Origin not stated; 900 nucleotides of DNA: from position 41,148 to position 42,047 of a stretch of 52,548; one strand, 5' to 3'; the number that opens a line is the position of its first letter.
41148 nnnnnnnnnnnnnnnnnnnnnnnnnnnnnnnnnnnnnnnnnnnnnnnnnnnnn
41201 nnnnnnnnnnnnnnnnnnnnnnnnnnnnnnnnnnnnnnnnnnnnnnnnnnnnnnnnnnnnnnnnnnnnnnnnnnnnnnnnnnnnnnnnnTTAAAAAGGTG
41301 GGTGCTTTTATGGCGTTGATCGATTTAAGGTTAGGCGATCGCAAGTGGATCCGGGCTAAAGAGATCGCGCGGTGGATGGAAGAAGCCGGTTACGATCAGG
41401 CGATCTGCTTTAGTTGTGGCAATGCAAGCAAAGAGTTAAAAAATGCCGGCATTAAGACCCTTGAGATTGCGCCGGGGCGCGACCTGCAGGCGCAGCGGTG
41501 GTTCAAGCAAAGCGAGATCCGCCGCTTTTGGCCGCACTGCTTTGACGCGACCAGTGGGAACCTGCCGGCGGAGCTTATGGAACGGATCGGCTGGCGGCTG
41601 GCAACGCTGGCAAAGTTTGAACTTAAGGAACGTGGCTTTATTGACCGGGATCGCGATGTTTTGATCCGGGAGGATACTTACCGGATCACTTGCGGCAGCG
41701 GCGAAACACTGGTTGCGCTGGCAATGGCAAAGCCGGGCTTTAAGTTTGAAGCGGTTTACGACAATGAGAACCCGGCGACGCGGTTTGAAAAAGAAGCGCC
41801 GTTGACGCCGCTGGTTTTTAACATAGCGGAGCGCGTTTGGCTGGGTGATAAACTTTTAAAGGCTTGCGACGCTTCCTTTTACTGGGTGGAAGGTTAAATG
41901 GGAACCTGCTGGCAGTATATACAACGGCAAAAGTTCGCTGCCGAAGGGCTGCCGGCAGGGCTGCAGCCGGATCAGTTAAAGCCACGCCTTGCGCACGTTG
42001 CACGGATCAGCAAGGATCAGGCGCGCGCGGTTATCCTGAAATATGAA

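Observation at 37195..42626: DNA-modification island: three enzyme types beyond simple methylation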

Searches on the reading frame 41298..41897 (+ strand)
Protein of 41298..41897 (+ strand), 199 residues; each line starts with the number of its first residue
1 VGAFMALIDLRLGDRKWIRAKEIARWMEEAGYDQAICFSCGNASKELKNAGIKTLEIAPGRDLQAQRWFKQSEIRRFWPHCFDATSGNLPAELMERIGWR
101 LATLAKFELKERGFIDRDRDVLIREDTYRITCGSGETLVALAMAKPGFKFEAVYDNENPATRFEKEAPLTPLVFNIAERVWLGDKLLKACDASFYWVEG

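Call 3: search_protein_families(library=pfam, proteins=[window:41298-41897:+], max_evalue=0.1)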
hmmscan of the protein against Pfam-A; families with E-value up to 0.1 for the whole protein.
window:41298-41897:+ (199 aa): 0 families

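Call 4: search_protein_families(library=phrogs, proteins=[window:41298-41897:+], max_evalue=0.01)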
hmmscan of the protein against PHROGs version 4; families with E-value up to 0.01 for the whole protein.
window:41298-41897:+ (199 aa): 0 families

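Call 6: search_protein_families(library=ncbifam, proteins=[window:41298-41897:+], max_evalue=0.1)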
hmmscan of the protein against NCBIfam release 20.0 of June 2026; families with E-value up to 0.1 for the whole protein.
window:41298-41897:+ (199 aa): 1 family
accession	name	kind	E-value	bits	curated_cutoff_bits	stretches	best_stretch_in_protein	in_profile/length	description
NF040612.1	F420_dehyd_FpoI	exception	0.075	12.8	180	0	31-75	38-82/135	F420H2 dehydrogenase subunit FpoI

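Call 9: search_solved_structures(query=window:41298-41897:+, max_evalue=10, show_alignments=2)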
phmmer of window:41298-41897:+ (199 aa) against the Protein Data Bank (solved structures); distinct sequences matched with E-value up to 10: 4.
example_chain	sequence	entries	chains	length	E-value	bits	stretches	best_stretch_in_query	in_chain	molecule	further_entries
7muc_AG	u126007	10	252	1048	0.0034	20.5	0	23-60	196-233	IcmE protein | IcmE (DotG)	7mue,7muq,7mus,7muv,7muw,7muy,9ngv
9ngw_A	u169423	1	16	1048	0.0034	20.5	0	23-60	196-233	IcmE (DotG)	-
6cth_A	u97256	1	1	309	1.1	12.4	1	29-84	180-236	Concanavalin A-like lectin protein kinase family protein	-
7sq4_A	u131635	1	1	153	6.4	9.8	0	91-113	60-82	Designed trefoil knot protein, variant 2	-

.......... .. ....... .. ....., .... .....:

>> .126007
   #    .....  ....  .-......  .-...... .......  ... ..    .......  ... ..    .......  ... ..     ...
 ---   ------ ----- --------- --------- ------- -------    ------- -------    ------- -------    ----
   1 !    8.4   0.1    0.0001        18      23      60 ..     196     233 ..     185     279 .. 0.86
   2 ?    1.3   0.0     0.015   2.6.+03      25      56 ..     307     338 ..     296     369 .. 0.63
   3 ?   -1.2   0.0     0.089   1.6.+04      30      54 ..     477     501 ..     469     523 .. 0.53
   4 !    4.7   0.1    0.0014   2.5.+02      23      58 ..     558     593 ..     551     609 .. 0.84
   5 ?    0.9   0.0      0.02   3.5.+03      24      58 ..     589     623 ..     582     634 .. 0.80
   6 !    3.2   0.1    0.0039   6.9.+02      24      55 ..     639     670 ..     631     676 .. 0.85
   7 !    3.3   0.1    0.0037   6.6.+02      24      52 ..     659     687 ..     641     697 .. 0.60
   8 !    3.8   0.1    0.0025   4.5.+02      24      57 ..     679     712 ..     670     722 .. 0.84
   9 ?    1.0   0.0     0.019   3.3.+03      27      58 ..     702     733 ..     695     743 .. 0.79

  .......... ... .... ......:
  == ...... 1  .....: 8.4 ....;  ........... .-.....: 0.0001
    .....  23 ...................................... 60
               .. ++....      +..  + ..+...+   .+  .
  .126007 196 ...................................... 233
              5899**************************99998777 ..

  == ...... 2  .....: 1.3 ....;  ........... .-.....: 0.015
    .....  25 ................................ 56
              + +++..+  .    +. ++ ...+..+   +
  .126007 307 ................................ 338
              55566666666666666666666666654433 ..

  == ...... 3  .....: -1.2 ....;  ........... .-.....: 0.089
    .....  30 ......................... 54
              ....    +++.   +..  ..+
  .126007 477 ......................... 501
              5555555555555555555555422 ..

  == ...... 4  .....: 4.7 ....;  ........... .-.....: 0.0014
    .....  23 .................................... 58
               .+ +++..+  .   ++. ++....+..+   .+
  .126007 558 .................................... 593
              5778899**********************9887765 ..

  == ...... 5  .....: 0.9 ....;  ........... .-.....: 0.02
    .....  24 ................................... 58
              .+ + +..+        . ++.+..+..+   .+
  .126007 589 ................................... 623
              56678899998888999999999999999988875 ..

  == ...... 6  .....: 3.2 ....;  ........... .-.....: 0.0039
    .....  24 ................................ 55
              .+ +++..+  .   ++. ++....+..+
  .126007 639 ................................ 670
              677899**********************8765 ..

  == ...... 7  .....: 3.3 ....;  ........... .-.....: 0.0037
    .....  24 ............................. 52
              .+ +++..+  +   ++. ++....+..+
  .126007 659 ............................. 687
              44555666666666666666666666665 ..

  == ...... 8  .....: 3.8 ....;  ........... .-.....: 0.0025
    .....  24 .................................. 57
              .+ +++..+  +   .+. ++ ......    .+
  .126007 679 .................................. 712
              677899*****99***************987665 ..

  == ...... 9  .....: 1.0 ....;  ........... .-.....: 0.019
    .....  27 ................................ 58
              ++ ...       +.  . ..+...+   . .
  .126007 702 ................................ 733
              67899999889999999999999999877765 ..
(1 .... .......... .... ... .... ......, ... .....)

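Call 11: find_homologous_proteins(query=window:41310-41897:+, max_evalue=0.001)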
Query window:41310-41897:+ (195 aa): 16 proteins with E <= 0.001 among 132 candidates.
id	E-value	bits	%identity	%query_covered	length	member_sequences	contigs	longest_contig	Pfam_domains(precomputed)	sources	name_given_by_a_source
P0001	1.6e-129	448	100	100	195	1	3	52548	-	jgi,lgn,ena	-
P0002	1.4e-49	187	53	89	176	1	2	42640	-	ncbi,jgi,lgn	-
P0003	2.3e-35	140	48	89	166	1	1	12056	-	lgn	-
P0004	5.7e-33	133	48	85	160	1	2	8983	-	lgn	-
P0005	5.0e-32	129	41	90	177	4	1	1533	-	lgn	-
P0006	2.3e-31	127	46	87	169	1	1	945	-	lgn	-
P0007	6.2e-31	126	42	90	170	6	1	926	-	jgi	jgi:hypothetical protein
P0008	2.7e-30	124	43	85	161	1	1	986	-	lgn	-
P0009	4.3e-30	123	46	82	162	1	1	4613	-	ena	-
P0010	9.8e-30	122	43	85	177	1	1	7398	-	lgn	-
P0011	1.5e-28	118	38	90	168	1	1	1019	-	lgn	-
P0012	7.3e-28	116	45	86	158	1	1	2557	-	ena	-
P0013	2.4e-27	114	39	85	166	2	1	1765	-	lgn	-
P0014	5.5e-25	106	42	85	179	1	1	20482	-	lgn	-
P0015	2.1e-22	98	40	88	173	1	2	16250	-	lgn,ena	-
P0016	4.4e-19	87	40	85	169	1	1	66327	-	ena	-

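Call 13: find_encoding_contigs(protein=P0002, flank=8000, max_places=3)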
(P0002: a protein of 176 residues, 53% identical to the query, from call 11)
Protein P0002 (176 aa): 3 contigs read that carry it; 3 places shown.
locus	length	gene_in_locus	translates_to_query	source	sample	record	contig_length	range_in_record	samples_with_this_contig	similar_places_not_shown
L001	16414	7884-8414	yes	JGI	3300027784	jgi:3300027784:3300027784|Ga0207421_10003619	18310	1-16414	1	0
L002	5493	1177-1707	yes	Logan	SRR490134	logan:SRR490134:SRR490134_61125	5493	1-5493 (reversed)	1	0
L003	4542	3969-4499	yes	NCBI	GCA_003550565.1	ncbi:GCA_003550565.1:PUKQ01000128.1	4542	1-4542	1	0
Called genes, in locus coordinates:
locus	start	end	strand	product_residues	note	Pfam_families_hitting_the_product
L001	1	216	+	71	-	?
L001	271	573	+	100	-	PF08774:VRR_NUC (weak)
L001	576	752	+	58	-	-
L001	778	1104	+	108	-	-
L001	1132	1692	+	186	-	-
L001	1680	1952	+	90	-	-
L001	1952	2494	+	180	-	-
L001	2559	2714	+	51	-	-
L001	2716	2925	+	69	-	-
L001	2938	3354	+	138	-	-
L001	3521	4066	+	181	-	PF05063:MT-A70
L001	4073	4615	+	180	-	PF01844:HNH, PF14279:HNH_5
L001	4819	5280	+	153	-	-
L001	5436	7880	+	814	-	PF02195:ParB_N, PF01555:N6_N4_Mtase (weak)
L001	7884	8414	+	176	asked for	-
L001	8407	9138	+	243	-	PF25680:Mom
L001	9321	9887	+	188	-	-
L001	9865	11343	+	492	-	PF03237:Terminase_6N, PF17289:Terminase_6C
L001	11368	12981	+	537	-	PF04860:Phage_portal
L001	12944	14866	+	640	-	-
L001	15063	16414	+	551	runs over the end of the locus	PF14550:Peptidase_S78_2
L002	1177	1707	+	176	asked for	-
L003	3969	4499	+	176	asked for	-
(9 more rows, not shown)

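Call 14: find_encoding_contigs(protein=P0016, flank=8000, max_places=3)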
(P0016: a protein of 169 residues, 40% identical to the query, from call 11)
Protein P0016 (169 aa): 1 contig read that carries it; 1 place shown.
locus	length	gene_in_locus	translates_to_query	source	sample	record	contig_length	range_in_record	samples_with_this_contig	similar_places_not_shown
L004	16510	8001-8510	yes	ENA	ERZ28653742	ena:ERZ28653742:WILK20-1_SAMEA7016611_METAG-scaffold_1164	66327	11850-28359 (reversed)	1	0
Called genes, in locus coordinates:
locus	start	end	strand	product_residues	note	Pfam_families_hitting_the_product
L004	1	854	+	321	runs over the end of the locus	PF01807:Zn_ribbon_DnaG (weak), PF01751:Toprim (weak), PF13155:Toprim_2, PF13662:Toprim_4 (weak)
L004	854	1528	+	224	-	-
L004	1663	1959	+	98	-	-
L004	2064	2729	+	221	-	-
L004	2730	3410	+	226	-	-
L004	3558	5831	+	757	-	PF01612:DNA_pol_A_exo1, PF00476:DNA_pol_A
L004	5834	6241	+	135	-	-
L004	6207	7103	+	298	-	PF20691:TAGT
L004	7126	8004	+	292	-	PF01555:N6_N4_Mtase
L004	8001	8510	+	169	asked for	-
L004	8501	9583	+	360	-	PF00712:DNA_pol3_beta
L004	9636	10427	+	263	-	-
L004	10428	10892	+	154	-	-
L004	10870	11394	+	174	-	-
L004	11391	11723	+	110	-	PF03819:MazG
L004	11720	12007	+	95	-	PF11753:DUF3310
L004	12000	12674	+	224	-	-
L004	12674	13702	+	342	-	PF00154:RecA_N, PF21096:RecA_C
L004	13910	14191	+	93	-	-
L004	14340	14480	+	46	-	-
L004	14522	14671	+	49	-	-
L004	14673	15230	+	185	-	PF19474:DUF6011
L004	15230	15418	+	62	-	-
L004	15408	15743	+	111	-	-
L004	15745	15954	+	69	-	-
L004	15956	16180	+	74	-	PF14090:HTH_39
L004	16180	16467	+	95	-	-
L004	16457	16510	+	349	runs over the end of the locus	PF03215:Rad17 (weak), PF05496:RuvB_N (faint), PF04851:ResIII (faint), PF00004:AAA, PF13173:AAA_14 (weak), PF13177:DNA_pol3_delta2, PF22608:DNAX_ATPase_lid, PF12169:DNA_pol3_gamma3, +2 more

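Call 16: find_encoding_contigs(protein=P0014, flank=7000, max_places=2)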
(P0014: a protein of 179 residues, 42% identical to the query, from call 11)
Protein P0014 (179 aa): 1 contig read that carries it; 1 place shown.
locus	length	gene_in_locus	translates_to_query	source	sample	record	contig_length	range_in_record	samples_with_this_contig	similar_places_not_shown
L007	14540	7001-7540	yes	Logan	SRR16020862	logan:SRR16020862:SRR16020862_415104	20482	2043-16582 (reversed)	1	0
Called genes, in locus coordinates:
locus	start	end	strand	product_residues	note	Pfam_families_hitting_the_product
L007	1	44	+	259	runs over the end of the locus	PF13730:HTH_36 (weak)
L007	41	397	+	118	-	-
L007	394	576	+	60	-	-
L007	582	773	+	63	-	-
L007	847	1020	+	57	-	-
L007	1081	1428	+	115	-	-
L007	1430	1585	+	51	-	-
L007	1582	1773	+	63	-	-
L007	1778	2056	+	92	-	-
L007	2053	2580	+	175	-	PF07486:Hydrolase_2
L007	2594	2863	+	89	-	-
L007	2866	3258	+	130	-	-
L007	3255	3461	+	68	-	-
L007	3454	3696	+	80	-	PF13560:HTH_31, PF01381:HTH_3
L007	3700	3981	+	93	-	-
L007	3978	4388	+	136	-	-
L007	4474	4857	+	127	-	PF06356:DUF1064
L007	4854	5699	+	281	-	PF04055:Radical_SAM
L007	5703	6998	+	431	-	PF02195:ParB_N (weak), PF01555:N6_N4_Mtase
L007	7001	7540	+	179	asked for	-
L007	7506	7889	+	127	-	-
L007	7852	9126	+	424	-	-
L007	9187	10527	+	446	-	PF05133:SPP1_portal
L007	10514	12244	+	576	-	PF04233:Phage_Mu_F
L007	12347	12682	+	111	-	PF04883:HK97-gp10_like (weak)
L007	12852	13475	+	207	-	PF06810:Phage_scaffold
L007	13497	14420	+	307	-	-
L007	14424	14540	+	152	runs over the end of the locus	-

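Call 17: find_encoding_contigs(protein=P0015, flank=7000, max_places=2)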
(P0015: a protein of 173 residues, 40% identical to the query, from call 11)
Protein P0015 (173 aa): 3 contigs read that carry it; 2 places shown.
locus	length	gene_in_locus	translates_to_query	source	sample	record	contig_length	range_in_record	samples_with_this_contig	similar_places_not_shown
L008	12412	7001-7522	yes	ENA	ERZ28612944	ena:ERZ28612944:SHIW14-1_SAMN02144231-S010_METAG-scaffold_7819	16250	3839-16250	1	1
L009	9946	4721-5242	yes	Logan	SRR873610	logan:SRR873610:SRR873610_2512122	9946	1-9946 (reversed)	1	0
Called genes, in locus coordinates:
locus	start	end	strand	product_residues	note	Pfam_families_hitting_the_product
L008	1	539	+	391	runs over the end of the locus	-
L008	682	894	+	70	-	-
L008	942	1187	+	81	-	-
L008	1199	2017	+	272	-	PF08401:ArdcN, PF06114:Peptidase_M78 (faint)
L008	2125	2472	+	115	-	-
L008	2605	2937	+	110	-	-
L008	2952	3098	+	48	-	-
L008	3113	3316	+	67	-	-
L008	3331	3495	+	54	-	-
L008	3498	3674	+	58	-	PF18789:DarA_C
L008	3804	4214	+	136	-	-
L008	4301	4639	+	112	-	-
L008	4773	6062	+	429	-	PF01555:N6_N4_Mtase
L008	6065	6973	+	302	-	-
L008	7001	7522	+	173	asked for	-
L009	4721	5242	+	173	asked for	-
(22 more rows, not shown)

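Call 18: find_encoding_contigs(protein=P0003, flank=7000, max_places=2)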
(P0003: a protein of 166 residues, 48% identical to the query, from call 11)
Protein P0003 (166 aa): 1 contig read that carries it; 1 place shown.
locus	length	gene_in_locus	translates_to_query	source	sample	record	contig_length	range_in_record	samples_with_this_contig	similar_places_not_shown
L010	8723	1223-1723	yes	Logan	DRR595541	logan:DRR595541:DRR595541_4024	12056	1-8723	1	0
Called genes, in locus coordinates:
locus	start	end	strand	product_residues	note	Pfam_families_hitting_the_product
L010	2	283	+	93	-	?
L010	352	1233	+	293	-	PF01171:ATP_bind_3 (weak)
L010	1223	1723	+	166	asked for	-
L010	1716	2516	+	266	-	PF00438:S-AdoMet_synt_N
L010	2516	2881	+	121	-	PF18932:DUF5681 (weak)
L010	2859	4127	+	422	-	-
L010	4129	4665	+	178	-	PF13489:Methyltransf_23, PF13847:Methyltransf_31, PF08241:Methyltransf_11 (weak), PF08242:Methyltransf_12, PF13649:Methyltransf_25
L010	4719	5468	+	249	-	-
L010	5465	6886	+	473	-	PF05133:SPP1_portal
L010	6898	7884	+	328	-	PF04233:Phage_Mu_F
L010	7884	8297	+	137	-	PF04883:HK97-gp10_like (weak)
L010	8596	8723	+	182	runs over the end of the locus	PF06810:Phage_scaffold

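Call 27: predict_structure(alignment_id=A1)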
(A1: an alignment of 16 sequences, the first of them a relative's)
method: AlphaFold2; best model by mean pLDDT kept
length: 195 residues; sequences in the alignment: 16
mean_pLDDT: 89.3   pTM: 0.85
mean pLDDT of the five models: 89.3, 87.6, 87.0, 85.9, 84.7
residues with pLDDT >= 90: 135; 70-90: 46; 50-70: 10; < 50: 4
segments of 3 or more residues with pLDDT < 50: 192-195
pLDDT, mean of each block of 10 residues (from residue 1): 87 96 97 84 94 86 87 95 95 97 91 82 90 96 94 91 92 94 68 44
secondary structure, 60 per line:
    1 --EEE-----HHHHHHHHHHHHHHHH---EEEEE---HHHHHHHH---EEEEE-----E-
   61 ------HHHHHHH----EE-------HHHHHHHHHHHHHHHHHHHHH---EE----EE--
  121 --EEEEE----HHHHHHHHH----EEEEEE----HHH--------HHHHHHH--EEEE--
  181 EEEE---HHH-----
elements in order: E3-5 H11-26 E30-34 H38-45 E49-53 H67-73 H87-107 E123-127 H132-140 E145-150 H166-172 E175-178 E181-184

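Call 30: fold_search(model_id=the predicted structure, library=pdb)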
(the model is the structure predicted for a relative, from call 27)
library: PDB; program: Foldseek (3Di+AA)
matches with E <= 10: 1302; with E <= 0.001: 1
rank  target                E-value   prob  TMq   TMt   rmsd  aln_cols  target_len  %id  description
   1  2c03_B                3.4e-04  0.92  0.26  0.19  14.7       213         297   13  GDP COMPLEX OF SRP GTPASE FFH NG DOMAIN (released 2007-02-13)
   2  9vgk_B                1.0e-03  1.00  0.46  0.26   5.2       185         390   12  Ancestral L-tryptophan synthase beta-subunit 1 complex with Trp-PLP (released 2025-11-12)
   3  6xwl_D                1.1e-03  0.99  0.42  0.20   5.4       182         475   13  Cystathionine beta-synthase from Toxoplasma gondii (released 2021-02-03)
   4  1qzx_A                1.1e-03  0.94  0.33  0.17  18.1       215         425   16  Crystal structure of the complete core of archaeal SRP and implications for inter-domain communication (released 2003-11-18)
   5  6xwl_E                1.3e-03  0.99  0.42  0.20   5.4       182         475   13  Cystathionine beta-synthase from Toxoplasma gondii (released 2021-02-03)
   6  3pc3                  2.1e-03  0.99  0.41  0.19   6.0       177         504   10  Full length structure of cystathionine beta-synthase from Drosophila in complex with aminoacrylate (released 2010-12-01)
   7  2iyl                  2.1e-03  0.66  0.25  0.19  16.4       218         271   14  Structure of an FtsY:GDP complex (released 2007-01-02)
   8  9jfi_A                2.3e-03  1.00  0.51  0.33   4.4       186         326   15  Structure of wild type catalytic domains of threonine deaminase in complex with PLP (released 2025-05-14)
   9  8srv_B                2.5e-03  0.98  0.40  0.28   6.4       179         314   12  Crystal structure of O-acetyl-L-serine sulfhydrylase A (CysK) from Staphylococcus aureus NCTC 8325 complexed with a tr (released 2024-11-13)
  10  6c4p                  2.5e-03  0.97  0.42  0.26   6.8       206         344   11  Crystal Structures of Cystathionine beta-Synthase from Saccharomyces cerevisiae: the Structure of the PMP Complex (released 2018-04-25)
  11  6c2h                  2.5e-03  0.96  0.40  0.26   7.1       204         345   10  Crystal Structures of Cystathionine beta-Synthase from Saccharomyces cerevisiae: the Structure of the Catalytic Core (released 2018-04-25)
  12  6z3s_B                3.2e-03  0.97  0.41  0.21   6.3       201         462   13  Crystal structure of delta466-491 cystathionine beta-synthase from Toxoplasma gondii with O-Acetylserine (released 2021-06-02)
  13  8srv_A                3.4e-03  0.99  0.43  0.30   5.7       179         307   13  Crystal structure of O-acetyl-L-serine sulfhydrylase A (CysK) from Staphylococcus aureus NCTC 8325 complexed with a tr (released 2024-11-13)
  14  3jaj_z                3.4e-03  0.66  0.25  0.13  15.1       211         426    8  Structure of the engaged state of the mammalian SRP-ribosome complex (released 2015-08-05)
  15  2bhs_A                3.7e-03  1.00  0.53  0.38   4.9       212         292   10  Crystal Structure of Cysteine Synthase B (released 2005-06-22)
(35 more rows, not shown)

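Call 31: find_related_loci(query=A1, collection=viral_contigs, flank=8000)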
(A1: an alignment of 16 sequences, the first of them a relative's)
Query A1 (195 aa) in viral_contigs; peptide patterns used: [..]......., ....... (x = any residue, [..] = any of these).
178 stretches matched a pattern; 89 encode a relative of the query (tblastn E <= 1e-3); the best 80 are kept; 80 distinct loci.
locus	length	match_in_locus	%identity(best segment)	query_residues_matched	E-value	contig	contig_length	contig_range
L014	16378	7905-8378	53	6-178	1e-55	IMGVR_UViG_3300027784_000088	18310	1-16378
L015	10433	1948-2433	45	1-179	6e-42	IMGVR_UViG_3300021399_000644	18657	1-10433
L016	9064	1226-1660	46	12-169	6e-41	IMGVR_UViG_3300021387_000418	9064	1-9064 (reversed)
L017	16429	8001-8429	47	12-169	9e-39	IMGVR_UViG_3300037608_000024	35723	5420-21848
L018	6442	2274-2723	45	10-176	2e-37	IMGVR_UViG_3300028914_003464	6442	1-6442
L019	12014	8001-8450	45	10-176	2e-37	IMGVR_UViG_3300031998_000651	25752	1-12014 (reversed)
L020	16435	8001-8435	43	12-169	5e-37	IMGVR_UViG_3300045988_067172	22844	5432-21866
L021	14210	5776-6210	42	12-169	4e-37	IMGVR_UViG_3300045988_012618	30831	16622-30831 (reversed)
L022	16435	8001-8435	42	12-169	4e-37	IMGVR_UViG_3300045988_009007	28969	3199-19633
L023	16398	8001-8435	44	12-169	4e-37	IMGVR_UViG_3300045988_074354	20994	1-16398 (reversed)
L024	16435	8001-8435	42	12-169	4e-37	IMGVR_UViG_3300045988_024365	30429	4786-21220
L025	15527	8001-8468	44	2-173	4e-37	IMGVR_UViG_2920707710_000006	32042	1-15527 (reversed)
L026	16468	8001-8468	44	2-173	7e-37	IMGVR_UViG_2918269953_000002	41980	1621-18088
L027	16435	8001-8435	42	12-169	9e-37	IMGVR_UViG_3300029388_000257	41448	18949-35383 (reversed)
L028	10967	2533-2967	42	12-169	6e-37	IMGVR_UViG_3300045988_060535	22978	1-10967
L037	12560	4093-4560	44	7-176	1e-36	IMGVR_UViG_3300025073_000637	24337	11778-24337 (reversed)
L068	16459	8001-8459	42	12-176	5e-35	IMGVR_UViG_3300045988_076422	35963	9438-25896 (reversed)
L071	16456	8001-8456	43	12-178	7e-35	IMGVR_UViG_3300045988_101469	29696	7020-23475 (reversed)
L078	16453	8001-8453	39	12-169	1e-32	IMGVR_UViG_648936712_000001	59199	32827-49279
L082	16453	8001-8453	42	2-169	2e-31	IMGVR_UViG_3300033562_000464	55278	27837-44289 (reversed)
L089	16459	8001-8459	37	11-180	3e-27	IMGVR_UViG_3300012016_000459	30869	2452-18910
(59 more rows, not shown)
